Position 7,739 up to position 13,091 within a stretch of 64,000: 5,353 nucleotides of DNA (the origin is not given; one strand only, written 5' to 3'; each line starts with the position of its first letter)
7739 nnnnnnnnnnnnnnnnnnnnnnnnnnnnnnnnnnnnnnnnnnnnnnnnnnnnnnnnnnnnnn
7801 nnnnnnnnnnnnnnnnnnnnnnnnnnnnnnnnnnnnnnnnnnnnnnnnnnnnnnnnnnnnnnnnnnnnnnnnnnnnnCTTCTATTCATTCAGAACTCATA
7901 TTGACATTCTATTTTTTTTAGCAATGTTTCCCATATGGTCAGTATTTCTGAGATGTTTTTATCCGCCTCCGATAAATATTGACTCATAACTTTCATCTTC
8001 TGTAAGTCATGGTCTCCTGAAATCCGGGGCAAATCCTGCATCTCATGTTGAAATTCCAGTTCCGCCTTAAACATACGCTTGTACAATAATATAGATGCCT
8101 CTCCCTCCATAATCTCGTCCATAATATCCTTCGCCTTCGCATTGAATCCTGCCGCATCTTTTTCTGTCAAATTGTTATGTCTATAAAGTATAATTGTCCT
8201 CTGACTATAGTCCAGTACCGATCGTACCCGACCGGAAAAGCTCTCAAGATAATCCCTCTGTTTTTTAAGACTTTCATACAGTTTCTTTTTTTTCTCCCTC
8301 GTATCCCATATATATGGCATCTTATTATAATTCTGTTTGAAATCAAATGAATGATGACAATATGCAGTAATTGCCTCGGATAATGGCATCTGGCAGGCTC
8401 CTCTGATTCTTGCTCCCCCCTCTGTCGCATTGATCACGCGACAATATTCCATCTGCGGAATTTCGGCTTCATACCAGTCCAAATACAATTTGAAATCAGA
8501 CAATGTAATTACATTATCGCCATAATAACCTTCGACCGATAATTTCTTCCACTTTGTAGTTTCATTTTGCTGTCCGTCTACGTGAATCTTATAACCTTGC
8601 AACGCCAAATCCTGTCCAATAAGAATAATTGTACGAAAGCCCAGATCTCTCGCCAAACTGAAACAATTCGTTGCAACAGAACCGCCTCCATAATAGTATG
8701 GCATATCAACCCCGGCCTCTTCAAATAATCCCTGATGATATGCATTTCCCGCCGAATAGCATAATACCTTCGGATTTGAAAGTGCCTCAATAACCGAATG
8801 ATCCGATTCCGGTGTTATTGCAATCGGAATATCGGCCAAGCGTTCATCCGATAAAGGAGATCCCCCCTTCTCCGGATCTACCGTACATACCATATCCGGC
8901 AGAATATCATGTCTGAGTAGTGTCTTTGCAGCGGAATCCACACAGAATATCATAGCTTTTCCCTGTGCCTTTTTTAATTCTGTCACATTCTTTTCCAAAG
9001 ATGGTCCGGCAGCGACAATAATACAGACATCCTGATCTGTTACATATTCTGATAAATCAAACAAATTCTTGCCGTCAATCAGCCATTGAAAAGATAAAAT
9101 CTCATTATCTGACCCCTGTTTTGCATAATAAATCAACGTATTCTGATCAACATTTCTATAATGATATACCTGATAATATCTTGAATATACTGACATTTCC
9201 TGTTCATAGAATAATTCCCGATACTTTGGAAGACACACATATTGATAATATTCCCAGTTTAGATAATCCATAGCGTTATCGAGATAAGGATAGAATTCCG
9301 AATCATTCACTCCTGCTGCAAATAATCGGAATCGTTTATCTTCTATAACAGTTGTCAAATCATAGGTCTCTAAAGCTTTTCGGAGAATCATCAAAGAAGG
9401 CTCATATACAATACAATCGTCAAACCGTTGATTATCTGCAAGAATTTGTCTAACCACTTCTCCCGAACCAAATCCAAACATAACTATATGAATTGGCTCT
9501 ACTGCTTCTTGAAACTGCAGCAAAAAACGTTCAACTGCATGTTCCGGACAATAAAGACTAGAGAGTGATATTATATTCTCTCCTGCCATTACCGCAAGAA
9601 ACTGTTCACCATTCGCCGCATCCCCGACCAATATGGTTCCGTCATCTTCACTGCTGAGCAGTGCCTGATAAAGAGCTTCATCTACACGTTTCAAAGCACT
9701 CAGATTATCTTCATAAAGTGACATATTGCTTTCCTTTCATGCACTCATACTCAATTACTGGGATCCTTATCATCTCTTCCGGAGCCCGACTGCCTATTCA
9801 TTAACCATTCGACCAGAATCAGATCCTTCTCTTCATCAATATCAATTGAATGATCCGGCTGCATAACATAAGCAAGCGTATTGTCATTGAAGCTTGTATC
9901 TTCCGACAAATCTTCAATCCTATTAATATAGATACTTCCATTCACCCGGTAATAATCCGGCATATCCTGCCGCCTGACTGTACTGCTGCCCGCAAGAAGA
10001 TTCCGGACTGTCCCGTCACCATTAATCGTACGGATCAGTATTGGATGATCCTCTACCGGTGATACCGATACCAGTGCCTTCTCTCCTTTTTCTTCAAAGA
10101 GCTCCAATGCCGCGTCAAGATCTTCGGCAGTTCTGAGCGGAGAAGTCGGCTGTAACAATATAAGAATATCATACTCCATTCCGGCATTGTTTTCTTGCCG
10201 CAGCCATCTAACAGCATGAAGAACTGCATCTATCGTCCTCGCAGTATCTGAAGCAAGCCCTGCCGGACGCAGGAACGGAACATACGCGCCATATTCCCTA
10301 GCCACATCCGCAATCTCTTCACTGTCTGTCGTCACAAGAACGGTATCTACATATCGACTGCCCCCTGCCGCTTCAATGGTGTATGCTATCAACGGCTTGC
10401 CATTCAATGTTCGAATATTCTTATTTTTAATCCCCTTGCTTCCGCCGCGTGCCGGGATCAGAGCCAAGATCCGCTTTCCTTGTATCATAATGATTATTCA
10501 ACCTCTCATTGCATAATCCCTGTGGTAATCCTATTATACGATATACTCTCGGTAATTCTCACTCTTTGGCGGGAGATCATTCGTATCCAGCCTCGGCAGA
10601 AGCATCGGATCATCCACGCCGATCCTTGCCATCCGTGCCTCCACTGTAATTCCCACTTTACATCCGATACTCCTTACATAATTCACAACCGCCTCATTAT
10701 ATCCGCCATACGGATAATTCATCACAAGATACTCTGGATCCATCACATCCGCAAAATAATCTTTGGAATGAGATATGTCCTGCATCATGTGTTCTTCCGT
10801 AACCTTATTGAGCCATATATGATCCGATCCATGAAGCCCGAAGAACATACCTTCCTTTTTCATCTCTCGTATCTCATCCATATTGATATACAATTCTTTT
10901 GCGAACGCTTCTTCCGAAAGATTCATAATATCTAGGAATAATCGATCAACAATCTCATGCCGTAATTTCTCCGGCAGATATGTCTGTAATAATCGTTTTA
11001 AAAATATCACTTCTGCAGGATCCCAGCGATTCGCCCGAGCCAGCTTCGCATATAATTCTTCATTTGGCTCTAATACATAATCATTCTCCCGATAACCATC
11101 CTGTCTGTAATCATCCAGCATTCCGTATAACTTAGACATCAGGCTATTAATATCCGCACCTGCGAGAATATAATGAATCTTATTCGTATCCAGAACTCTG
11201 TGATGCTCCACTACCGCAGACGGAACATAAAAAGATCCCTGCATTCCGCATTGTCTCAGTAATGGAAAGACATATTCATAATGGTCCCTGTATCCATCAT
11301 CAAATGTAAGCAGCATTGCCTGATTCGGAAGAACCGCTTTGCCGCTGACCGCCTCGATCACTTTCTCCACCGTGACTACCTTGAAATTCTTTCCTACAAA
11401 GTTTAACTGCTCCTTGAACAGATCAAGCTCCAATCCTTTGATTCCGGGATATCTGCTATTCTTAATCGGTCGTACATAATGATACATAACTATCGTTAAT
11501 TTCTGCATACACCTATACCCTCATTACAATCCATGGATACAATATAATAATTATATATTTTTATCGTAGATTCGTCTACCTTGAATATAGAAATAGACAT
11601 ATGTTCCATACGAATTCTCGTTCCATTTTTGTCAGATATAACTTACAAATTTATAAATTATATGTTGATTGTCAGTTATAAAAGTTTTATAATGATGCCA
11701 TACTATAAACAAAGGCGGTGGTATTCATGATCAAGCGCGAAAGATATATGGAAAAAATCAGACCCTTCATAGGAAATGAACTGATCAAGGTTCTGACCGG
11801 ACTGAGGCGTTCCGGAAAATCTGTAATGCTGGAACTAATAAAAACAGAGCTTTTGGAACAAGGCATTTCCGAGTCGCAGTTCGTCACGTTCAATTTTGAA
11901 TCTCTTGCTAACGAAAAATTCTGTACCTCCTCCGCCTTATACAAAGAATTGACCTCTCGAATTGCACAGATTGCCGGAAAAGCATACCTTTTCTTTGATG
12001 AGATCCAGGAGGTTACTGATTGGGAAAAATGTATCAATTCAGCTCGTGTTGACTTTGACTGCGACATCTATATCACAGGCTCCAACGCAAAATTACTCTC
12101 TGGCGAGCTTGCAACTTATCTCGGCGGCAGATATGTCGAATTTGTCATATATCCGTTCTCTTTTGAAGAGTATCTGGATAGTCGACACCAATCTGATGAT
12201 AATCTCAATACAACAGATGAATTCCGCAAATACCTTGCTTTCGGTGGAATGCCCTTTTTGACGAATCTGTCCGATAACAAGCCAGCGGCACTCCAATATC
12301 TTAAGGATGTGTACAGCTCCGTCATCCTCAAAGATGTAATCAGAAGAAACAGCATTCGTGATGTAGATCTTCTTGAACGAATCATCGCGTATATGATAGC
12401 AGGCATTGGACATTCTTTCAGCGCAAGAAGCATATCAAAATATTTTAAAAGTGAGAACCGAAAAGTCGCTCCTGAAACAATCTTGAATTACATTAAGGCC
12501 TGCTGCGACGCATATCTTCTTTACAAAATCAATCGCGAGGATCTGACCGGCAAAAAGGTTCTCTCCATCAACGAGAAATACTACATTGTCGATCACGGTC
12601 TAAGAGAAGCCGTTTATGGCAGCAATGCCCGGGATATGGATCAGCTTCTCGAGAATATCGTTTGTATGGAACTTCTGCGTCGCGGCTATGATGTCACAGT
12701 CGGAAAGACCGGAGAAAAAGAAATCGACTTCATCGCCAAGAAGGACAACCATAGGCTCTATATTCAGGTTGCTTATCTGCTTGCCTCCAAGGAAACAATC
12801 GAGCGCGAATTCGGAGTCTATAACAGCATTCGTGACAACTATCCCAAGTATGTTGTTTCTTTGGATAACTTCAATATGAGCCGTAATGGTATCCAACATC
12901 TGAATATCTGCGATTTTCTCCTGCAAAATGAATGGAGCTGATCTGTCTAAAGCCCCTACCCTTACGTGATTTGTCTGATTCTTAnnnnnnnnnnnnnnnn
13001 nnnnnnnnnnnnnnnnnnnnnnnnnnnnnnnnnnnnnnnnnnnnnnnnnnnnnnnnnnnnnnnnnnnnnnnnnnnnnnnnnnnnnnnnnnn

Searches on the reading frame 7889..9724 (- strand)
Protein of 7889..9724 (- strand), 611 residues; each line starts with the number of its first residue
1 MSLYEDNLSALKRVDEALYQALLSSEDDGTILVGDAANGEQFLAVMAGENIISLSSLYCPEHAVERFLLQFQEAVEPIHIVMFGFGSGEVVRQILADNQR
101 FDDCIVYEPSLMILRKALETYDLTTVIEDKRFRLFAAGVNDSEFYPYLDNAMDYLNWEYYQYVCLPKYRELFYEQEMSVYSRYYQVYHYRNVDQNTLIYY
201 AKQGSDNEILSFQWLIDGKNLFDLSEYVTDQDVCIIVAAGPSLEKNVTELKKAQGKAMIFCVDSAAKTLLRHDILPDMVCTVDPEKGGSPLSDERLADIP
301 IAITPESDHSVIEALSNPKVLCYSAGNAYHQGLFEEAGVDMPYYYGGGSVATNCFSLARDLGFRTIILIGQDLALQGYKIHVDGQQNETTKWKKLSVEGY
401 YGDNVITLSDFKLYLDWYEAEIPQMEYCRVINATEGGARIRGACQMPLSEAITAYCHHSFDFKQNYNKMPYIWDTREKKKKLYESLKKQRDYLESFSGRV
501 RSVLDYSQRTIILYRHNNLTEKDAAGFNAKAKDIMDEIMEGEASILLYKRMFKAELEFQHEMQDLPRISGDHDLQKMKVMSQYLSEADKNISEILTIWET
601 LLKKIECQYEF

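Call 9: search_protein_families(library=pfam, proteins=[window:7889-9724:-], max_evalue=0.001)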
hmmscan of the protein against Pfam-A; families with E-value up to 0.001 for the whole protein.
window:7889-9724:- (611 aa): 1 family
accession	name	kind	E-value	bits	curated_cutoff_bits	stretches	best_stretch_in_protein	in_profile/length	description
PF01973.23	MptE-like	-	1.5e-36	126.1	34.6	1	230-376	24-169/171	6-hydroxymethylpterin diphosphokinase MptE-like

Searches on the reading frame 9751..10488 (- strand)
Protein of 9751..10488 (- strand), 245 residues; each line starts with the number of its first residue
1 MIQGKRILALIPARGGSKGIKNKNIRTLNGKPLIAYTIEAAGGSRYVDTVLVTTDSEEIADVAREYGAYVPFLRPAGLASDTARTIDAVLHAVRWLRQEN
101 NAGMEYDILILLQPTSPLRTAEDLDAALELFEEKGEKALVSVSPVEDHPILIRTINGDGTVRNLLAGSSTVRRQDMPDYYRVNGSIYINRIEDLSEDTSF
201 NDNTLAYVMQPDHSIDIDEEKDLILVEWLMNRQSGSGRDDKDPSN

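Call 9: search_protein_families(library=pfam, proteins=[window:9751-10488:-], max_evalue=0.001)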
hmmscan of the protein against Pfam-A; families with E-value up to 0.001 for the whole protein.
window:9751-10488:- (245 aa): 3 families
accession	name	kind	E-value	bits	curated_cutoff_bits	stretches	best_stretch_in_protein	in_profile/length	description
PF02348.25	CTP_transf_3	-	4.5e-24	85.9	22.6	1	9-140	2-123/217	Cytidylyltransferase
PF12804.13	NTP_transf_3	-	4.5e-05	24.1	27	1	21-153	14-134/160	MobA-like NTP transferase domain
PF01128.25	IspD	-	4.6e-05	23.7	27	1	8-148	2-133/221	2-C-methyl-D-erythritol 4-phosphate cytidylyltransferase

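Call 43: search_protein_families(library=ncbifam, proteins=[window:9751-10488:-], max_evalue=0.00001)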
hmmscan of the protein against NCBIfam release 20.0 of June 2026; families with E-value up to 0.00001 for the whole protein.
window:9751-10488:- (245 aa): 6 families
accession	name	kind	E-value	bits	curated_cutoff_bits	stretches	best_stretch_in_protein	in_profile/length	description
TIGR03584.1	PseF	equivalog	5.4e-49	166.8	205.7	1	8-230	1-220/222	pseudaminic acid cytidylyltransferase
NF003952.0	PRK05450.1-5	subfamily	1.5e-16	60.3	193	1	6-139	2-124/250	3-deoxy-manno-octulosonate cytidylyltransferase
NF003950.0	PRK05450.1-3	subfamily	3.9e-13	49.3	234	1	8-141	4-127/248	3-deoxy-manno-octulosonate cytidylyltransferase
NF009905.0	PRK13368.1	subfamily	1.7e-12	47.2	255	1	7-136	3-119/243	3-deoxy-manno-octulosonate cytidylyltransferase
NF003948.0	PRK05450.1-1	equivalog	9.9e-09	34.8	281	1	5-134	4-123/248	3-deoxy-manno-octulosonate cytidylyltransferase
TIGR00466.1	kdsB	equivalog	1.3e-08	34.6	155.2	1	9-89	5-83/241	3-deoxy-manno-octulosonate cytidylyltransferase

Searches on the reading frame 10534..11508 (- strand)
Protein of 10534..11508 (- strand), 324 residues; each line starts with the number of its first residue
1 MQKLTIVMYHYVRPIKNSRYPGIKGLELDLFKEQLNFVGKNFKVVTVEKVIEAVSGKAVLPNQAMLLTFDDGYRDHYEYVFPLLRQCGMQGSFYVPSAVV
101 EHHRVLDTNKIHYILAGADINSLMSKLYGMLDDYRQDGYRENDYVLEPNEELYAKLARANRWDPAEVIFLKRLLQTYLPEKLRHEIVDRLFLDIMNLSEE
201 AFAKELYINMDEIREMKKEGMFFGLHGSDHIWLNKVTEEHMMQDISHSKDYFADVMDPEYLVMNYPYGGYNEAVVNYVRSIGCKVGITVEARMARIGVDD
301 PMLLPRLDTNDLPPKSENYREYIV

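Call 9: search_protein_families(library=pfam, proteins=[window:10534-11508:-], max_evalue=0.001)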
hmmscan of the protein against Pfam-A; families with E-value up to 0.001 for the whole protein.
window:10534-11508:- (324 aa): 1 family
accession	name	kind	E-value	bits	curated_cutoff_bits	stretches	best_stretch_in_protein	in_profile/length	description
PF01522.26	Polysacc_deac_1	-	1.4e-21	77.2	23.1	2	209-285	47-123/124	Polysaccharide deacetylase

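Call 43: search_protein_families(library=ncbifam, proteins=[window:10534-11508:-], max_evalue=0.00001)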
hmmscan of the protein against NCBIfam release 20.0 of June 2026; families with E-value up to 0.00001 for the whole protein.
window:10534-11508:- (324 aa): 6 families
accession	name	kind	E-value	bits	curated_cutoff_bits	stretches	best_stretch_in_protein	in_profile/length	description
TIGR03938.2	deacetyl_PgaB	equivalog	9.4e-23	80.3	321.9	1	3-88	2-89/621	poly-beta-1,6-N-acetyl-D-glucosamine N-deacetylase PgaB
NF011177.0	PRK14582.1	equivalog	2.8e-14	52.3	923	1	31-87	74-131/671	poly-beta-1,6-N-acetyl-D-glucosamine N-deacetylase PgaB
NF011176.0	PRK14581.1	equivalog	4.2e-14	51.6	1091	1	31-86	74-130/673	poly-beta-1,6-N-acetyl-D-glucosamine N-deacetylase PgaB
TIGR02764.1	spore_ybaN_pdaB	equivalog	6.1e-10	39.2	237.4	1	209-285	47-123/191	polysaccharide deacetylase family sporulation protein PdaB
TIGR02884.1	spore_pdaA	equivalog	1.7e-08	34.5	298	0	208-284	75-154/224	delta-lactam-biosynthetic de-N-acetylase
TIGR03933.1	PIA_icaB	equivalog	6.3e-08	32.4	248.35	0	230-307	151-227/245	intercellular adhesin biosynthesis polysaccharide N-deacetylase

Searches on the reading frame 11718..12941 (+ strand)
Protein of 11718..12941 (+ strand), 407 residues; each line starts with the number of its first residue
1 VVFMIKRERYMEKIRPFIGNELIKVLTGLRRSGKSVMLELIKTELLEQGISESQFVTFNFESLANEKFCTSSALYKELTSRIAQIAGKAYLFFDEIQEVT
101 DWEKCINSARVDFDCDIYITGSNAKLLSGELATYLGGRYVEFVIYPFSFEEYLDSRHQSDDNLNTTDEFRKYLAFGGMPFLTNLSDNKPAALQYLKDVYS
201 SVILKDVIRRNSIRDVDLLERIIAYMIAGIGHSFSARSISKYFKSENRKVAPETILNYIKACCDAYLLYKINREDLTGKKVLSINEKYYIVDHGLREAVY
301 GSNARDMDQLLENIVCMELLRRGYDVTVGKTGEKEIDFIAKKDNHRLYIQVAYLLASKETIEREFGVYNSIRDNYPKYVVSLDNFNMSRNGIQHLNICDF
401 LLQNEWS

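Call 9: search_protein_families(library=pfam, proteins=[window:11718-12941:+], max_evalue=0.001)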
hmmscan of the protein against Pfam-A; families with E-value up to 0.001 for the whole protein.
window:11718-12941:+ (407 aa): 2 families
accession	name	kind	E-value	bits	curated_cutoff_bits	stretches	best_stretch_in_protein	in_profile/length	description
PF13173.12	AAA_14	-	1.1e-32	113.2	27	1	22-153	3-129/129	AAA domain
PF13635.12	DUF4143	-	9.9e-16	58.3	28.1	1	205-352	2-158/160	Domain of unknown function (DUF4143)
